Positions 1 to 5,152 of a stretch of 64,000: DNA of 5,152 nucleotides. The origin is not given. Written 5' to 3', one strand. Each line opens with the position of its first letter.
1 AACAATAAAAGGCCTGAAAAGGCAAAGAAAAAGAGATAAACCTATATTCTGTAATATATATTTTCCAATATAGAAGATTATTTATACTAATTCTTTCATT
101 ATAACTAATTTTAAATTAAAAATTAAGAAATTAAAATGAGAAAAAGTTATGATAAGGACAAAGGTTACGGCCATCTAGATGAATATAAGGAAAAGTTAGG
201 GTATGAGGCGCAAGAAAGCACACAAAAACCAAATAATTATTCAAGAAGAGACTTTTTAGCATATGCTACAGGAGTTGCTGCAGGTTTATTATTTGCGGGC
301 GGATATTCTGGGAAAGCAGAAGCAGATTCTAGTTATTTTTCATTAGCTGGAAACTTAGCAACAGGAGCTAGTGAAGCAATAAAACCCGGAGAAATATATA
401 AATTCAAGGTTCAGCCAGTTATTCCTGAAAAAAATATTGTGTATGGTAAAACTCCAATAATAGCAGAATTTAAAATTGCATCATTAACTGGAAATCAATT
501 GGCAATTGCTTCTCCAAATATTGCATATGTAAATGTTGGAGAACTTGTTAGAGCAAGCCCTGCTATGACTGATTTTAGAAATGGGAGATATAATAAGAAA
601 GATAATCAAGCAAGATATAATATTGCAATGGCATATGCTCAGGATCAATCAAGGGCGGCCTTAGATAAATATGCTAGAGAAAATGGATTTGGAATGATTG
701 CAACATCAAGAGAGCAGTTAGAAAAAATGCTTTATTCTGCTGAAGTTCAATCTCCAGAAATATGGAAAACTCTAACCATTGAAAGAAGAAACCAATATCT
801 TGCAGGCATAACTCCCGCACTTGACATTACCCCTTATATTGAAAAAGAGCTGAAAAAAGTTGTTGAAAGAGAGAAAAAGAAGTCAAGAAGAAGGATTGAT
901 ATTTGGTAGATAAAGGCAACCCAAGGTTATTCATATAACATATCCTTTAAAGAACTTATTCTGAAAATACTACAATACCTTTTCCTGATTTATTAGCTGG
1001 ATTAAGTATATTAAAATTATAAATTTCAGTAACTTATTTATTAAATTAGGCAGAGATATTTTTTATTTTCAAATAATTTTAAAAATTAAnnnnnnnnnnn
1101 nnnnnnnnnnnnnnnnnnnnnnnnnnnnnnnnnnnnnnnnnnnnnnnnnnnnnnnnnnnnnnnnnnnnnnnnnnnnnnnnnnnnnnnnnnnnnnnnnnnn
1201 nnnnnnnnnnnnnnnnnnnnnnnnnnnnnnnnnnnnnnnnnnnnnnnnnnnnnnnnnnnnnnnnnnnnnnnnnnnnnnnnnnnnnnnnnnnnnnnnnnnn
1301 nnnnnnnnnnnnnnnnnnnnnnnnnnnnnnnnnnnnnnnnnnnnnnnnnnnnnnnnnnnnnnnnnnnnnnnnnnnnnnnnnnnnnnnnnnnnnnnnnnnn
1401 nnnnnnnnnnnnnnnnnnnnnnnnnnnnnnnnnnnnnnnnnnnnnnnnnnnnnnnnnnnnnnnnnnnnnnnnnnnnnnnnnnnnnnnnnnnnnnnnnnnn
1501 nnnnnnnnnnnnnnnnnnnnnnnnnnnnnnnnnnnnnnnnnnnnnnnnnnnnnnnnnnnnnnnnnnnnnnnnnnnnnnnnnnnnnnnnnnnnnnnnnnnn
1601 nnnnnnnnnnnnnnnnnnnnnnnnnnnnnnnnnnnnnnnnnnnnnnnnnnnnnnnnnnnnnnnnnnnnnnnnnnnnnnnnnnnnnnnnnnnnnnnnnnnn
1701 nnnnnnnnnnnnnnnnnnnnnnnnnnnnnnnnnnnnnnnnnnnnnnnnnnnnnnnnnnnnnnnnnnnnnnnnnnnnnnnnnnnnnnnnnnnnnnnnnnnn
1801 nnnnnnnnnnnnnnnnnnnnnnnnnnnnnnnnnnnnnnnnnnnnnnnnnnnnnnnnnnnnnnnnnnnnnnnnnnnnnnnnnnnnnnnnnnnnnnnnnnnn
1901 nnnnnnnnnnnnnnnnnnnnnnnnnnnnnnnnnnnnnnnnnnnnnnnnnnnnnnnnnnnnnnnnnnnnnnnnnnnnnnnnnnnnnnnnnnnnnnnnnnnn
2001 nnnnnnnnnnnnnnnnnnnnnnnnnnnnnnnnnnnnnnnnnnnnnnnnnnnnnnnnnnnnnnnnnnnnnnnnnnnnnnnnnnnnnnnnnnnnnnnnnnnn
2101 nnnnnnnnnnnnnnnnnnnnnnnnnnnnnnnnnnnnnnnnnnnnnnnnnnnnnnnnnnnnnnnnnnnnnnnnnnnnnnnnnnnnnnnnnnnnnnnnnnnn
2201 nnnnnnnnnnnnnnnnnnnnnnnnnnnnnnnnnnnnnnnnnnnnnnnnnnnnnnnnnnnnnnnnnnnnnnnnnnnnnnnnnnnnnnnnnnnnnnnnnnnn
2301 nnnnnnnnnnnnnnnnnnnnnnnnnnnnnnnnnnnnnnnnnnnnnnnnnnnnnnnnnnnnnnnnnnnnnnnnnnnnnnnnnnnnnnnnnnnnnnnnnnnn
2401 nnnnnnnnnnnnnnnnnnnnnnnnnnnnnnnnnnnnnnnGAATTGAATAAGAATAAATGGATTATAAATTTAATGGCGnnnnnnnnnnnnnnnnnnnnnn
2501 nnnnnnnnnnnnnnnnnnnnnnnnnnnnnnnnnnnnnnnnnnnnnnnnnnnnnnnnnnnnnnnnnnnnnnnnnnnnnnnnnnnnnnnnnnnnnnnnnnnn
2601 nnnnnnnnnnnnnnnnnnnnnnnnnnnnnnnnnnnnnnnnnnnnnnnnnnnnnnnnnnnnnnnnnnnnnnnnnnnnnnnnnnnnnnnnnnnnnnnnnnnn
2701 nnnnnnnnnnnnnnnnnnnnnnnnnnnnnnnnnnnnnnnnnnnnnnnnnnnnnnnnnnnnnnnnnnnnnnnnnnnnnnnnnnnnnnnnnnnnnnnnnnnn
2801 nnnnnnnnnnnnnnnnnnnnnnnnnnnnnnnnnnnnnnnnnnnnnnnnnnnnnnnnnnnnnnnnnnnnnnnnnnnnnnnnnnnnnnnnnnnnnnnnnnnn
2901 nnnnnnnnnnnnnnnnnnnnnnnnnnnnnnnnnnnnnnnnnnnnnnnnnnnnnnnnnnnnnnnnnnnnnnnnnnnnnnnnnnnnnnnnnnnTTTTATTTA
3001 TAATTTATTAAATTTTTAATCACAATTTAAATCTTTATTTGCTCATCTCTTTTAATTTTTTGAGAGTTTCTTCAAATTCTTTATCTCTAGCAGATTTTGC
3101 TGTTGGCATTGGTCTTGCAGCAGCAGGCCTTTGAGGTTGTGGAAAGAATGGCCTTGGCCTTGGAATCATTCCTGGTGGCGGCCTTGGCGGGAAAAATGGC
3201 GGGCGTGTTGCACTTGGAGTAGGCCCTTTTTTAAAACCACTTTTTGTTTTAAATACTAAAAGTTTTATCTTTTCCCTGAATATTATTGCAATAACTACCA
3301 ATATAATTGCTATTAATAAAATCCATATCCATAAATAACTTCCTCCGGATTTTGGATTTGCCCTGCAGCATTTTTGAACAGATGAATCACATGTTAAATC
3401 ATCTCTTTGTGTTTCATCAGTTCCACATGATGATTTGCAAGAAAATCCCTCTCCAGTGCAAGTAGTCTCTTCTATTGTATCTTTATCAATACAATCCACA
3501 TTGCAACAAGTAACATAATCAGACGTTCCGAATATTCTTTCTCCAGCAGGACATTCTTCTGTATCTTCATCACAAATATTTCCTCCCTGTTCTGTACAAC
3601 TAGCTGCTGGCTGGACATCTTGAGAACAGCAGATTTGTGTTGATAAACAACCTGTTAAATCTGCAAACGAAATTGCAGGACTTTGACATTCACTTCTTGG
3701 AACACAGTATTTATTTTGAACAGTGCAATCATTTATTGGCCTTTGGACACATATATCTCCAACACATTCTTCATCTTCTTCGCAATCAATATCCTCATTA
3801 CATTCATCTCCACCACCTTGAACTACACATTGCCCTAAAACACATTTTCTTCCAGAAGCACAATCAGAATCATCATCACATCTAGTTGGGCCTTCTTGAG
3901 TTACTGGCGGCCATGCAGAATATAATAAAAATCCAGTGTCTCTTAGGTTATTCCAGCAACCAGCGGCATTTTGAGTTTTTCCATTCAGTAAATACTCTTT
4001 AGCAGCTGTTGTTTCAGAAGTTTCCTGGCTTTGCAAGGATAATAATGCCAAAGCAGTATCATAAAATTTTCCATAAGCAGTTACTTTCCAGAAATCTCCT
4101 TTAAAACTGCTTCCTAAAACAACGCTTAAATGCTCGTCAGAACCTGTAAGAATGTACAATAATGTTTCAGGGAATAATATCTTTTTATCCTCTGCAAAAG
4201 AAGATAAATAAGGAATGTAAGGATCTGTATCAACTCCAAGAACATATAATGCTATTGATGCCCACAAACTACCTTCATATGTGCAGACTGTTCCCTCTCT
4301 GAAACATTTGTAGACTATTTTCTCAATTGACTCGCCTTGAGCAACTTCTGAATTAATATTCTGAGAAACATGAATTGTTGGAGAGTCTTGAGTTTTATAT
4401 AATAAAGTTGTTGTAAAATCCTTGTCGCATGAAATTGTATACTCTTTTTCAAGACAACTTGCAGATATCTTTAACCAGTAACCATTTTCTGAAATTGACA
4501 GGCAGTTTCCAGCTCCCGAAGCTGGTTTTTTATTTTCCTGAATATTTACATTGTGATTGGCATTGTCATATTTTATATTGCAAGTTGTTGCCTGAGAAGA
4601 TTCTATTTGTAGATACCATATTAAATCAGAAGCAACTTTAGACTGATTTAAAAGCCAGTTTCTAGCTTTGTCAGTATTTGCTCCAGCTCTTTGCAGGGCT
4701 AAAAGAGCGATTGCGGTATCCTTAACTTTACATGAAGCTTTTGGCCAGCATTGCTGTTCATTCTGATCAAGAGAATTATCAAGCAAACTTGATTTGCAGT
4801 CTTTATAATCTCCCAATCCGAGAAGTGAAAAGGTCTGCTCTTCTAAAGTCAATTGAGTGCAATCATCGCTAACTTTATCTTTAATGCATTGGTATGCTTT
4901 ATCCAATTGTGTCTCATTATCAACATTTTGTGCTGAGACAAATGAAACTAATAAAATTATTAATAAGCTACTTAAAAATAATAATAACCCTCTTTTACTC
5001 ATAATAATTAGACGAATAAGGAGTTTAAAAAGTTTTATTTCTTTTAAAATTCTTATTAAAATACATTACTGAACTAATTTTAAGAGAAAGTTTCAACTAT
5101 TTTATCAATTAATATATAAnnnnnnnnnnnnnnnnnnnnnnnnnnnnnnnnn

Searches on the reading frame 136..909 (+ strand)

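Call 29: search_protein_families(library=pfam, proteins=[window:136-909:+], max_evalue=0.01)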
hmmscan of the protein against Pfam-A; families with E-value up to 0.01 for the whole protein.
window:136-909:+ (257 aa): 3 families
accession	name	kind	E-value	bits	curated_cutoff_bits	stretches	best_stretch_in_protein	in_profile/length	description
PF03938.19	OmpH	-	0.00091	19.9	32.4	0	152-201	79-127/141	Outer membrane protein (OmpH-like)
PF10399.14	UCR_Fe-S_N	-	0.00094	19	24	1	31-50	5-24/41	Ubiquitinol-cytochrome C reductase Fe-S subunit TAT signal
PF10518.14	TAT_signal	-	0.0011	19.3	22.7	1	35-54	2-21/21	TAT (twin-arginine translocation) pathway signal sequence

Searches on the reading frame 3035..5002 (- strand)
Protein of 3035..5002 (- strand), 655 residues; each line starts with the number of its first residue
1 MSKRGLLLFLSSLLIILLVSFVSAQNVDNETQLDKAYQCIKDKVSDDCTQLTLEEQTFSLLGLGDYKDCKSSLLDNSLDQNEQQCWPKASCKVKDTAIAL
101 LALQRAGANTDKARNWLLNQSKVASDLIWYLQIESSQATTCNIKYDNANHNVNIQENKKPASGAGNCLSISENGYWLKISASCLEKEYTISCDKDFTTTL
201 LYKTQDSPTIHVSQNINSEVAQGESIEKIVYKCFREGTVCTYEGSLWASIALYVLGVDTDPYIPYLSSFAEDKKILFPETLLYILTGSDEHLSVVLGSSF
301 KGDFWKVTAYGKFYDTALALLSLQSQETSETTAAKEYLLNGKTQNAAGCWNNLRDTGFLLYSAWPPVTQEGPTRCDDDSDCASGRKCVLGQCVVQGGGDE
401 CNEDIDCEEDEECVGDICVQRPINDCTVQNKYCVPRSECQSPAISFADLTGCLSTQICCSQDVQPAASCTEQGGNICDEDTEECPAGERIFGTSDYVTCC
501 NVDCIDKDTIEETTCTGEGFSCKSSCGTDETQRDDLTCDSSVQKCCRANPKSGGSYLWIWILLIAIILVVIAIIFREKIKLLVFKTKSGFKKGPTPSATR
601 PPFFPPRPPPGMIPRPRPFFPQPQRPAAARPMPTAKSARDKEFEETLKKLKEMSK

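Call 29: search_protein_families(library=pfam, proteins=[window:3035-5002:-], max_evalue=0.01)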
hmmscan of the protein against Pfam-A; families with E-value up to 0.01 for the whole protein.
window:3035-5002:- (655 aa): 1 family
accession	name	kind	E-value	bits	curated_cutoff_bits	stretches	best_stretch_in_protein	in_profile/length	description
PF23416.1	DUF7107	-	0.0069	17.1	24.6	1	374-420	1-48/48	Domain of unknown function (DUF7107)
